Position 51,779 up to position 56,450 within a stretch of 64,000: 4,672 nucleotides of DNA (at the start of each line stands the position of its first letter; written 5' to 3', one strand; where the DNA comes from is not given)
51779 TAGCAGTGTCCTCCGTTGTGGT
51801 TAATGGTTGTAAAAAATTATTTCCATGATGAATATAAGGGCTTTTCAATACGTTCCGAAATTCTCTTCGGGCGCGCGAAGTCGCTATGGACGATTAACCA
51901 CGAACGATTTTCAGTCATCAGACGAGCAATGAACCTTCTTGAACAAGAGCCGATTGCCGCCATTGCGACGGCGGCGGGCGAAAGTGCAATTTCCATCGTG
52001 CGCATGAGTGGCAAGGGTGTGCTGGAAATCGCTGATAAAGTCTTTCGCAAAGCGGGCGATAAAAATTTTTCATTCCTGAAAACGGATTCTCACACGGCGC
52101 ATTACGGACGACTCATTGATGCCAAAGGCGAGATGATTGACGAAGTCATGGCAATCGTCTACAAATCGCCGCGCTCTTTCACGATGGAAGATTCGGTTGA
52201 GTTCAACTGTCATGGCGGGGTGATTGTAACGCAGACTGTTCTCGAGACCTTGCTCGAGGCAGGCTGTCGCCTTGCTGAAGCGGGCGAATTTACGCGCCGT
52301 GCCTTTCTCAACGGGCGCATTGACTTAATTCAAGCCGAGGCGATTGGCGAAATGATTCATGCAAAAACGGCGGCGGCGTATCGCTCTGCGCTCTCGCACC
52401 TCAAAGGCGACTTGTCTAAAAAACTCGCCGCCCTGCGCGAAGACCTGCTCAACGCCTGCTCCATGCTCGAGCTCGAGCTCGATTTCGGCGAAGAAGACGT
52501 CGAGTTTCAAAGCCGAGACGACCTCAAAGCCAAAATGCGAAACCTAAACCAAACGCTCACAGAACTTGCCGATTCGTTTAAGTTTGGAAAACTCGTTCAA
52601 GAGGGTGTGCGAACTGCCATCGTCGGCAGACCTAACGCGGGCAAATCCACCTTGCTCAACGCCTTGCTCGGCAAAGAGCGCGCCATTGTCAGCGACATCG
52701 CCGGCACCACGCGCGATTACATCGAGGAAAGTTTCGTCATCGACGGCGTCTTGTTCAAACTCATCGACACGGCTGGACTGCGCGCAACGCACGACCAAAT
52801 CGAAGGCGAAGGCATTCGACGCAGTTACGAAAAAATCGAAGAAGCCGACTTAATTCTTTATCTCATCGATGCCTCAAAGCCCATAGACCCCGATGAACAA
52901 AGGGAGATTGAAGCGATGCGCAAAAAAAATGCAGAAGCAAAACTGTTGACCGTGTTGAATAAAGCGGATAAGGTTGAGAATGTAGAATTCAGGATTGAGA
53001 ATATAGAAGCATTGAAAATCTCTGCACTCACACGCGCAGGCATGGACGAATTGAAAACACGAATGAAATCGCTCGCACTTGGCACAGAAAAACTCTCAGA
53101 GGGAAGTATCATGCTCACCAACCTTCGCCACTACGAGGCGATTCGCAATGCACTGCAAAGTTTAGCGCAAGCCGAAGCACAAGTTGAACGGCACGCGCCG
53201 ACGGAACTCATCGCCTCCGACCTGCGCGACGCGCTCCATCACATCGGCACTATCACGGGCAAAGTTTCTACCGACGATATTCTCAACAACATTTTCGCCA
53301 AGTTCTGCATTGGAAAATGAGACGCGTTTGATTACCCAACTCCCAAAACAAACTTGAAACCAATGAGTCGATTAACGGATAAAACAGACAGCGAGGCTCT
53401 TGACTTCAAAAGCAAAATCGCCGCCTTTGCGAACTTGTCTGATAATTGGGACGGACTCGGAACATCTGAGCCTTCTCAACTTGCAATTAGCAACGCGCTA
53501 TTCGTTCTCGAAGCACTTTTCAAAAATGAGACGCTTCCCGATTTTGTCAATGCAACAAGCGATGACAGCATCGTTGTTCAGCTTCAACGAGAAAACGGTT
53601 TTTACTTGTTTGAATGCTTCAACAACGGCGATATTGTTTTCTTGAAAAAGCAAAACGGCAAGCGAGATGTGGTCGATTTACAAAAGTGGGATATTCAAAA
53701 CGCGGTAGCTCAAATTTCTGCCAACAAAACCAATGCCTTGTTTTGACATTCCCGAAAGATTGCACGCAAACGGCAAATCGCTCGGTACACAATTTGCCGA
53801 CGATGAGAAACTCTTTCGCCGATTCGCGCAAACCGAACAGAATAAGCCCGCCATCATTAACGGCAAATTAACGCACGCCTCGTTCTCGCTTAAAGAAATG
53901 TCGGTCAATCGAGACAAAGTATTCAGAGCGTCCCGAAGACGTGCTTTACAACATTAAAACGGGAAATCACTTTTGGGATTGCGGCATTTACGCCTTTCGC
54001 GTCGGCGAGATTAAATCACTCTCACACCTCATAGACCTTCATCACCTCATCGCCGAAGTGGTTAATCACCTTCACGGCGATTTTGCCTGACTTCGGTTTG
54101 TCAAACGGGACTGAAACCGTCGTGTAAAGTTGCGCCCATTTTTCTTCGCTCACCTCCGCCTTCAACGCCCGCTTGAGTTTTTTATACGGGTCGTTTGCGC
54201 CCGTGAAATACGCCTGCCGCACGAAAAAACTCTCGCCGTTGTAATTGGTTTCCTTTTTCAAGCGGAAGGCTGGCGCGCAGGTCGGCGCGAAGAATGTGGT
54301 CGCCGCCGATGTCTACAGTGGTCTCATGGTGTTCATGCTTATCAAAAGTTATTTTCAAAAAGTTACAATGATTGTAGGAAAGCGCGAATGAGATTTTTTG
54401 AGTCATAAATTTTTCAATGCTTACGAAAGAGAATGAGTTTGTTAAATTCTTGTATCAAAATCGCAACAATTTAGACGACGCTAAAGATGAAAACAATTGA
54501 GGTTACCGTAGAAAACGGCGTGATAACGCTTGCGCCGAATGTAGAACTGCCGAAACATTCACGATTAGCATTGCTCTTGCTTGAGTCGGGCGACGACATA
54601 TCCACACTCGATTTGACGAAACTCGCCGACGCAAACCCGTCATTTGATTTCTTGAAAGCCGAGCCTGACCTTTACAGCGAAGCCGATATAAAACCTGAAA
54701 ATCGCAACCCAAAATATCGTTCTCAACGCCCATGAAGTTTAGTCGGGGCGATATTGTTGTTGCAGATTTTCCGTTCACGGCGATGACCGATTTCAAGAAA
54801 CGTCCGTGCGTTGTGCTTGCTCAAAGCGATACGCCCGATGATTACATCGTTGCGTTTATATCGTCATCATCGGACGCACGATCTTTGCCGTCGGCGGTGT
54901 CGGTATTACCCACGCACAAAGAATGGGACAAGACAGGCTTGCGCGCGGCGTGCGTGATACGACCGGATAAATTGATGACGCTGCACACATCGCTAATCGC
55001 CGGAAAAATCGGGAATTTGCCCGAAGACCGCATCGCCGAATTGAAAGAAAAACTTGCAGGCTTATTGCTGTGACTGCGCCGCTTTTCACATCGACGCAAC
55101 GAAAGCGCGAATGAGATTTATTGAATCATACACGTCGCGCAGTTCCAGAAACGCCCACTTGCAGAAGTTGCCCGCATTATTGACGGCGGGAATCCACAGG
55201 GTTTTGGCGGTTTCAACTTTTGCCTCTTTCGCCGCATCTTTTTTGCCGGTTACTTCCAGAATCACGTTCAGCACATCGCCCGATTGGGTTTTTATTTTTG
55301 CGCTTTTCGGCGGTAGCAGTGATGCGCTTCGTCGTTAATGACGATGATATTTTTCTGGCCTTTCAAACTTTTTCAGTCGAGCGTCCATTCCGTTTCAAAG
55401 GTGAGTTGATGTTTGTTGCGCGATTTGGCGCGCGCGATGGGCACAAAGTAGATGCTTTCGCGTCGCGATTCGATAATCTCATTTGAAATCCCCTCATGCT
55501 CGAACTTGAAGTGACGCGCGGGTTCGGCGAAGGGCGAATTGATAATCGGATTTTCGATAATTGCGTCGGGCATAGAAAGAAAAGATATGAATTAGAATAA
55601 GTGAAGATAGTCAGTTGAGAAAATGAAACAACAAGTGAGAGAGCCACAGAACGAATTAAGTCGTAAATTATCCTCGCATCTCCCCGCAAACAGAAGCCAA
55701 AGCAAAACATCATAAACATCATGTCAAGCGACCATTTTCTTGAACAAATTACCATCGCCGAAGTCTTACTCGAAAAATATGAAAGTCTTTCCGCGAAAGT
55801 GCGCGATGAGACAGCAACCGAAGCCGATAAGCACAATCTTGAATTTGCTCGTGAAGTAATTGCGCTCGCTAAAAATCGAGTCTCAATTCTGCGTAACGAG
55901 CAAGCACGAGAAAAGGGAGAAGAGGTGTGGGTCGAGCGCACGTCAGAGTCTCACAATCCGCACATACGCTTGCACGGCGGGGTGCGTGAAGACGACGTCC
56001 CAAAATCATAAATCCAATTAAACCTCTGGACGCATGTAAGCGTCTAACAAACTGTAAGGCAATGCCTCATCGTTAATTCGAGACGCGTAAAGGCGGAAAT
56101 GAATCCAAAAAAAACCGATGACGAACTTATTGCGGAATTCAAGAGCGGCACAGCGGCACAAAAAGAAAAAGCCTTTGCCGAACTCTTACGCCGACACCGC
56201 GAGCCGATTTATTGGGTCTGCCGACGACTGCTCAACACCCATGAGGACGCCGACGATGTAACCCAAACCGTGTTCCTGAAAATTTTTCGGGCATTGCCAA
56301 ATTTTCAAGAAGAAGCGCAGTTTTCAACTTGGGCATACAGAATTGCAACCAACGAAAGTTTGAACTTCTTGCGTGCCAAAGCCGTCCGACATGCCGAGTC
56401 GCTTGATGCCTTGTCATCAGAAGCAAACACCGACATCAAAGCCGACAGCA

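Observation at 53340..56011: Decayed defence island between mnmE and an ECF sigma operon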

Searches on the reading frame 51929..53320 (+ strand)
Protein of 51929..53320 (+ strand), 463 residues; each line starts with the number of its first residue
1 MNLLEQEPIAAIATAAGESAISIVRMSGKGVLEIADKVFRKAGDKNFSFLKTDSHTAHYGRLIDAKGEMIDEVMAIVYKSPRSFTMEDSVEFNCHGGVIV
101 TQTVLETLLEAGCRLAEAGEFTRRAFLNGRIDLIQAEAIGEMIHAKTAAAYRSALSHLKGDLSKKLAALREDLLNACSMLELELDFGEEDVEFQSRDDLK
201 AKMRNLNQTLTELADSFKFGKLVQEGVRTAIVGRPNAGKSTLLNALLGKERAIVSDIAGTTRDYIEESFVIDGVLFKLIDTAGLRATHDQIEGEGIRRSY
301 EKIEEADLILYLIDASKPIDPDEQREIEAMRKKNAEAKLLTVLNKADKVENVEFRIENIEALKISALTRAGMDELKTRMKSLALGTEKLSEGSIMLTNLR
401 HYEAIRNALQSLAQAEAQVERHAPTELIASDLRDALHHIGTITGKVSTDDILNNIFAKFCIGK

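Call 9: find_related_loci(query=window:51929-53320:+, collection=genome_contigs, flank=10000)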
Query window:51929-53320:+ (463 aa) in genome_contigs; peptide patterns used: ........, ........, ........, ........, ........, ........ (x = any residue, [..] = any of these).
600 stretches matched a pattern (row limit reached: there are more); 581 encode a relative of the query (tblastn E <= 1e-3); the best 80 are kept; 80 distinct loci.
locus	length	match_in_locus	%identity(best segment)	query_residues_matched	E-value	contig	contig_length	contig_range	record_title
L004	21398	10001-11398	63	3-463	0e+0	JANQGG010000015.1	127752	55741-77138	MAG: Chloroherpetonaceae bacterium isolate PL23b_bin.36 k99_1739515, whole genome shotgun sequence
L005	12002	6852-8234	54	8-463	2e-156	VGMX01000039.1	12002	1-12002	MAG: Chlorobiota bacterium isolate M_DeepCast_65m_m2_268 M_DeepCast_65m_m2_268_Ga0194120_10009834, whole genome shotgun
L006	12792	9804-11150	45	1-463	1e-129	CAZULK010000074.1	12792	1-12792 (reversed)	MAG TPA_asm: uncultured Melioribacteraceae bacterium isolate SRP162660_co1_280 genome assembly, contig: NODE_3369_length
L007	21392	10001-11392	46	2-463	3e-129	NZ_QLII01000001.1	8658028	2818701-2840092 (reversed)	Spirosoma telluris strain HMF3257 contig00001, whole genome shotgun sequence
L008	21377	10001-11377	46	1-463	1e-127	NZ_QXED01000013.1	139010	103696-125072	Fibrisoma montanum strain HYT19 NODE_13_length_139010_cov_24.011110, whole genome shotgun sequence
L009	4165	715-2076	45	7-463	7e-129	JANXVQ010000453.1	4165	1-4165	MAG: Spirosoma sp. isolate 341R_metabat_84_sub 341R_k141_221266, whole genome shotgun sequence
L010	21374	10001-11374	45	1-463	2e-125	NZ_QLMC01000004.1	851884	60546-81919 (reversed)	Larkinella arboricola strain DSM 21851 LX87DRAFT_scaffold00004.4, whole genome shotgun sequence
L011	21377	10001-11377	45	1-463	4e-125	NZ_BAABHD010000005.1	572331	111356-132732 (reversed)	Nibrella saemangeumensis strain JCM 17927 sequence05, whole genome shotgun sequence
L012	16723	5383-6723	46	9-463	2e-125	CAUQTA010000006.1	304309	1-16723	MAG TPA_asm: uncultured Sphingobacteriales bacterium isolate ERR9968855_bin.12_MetaWRAP_v1.3_MAG genome assembly, contig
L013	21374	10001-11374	45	1-463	3e-125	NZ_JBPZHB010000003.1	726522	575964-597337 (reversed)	Larkinella sp. GY13 contig3, whole genome shotgun sequence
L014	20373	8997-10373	45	2-463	1e-124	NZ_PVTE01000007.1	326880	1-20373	Spirosoma oryzae strain DSM 28354 Ga0180994_107, whole genome shotgun sequence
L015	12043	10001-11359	45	4-463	2e-124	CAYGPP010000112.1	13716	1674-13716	MAG TPA_asm: uncultured Marinoscillum sp. isolate ERP117304_co3_207 genome assembly, contig: NODE_6272_length_13716_cov_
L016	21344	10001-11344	45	5-463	1e-124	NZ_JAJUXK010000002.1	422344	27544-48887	Dyadobacter sp. CY343 Scaffold1_2, whole genome shotgun sequence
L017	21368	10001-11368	45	2-463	2e-124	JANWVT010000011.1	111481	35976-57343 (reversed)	MAG: Bernardetiaceae bacterium isolate SKYG123 NODE_11_length_111481_cov_18.855598, whole genome shotgun sequence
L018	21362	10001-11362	45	1-463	2e-124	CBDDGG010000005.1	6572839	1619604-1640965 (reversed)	MAG: Dyadobacter sp. isolate 8797f1dd-3b3a-45a1-a630-87edde457db1 genome assembly, contig: contig_4, whole genome shotgu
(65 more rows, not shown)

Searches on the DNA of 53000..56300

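Call 62: search_rna_families(source=window, start=53000, end=56300, threshold=evalue, max_evalue=0.1)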
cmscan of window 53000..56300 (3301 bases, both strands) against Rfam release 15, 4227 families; matches with E-value up to 0.1: 0.
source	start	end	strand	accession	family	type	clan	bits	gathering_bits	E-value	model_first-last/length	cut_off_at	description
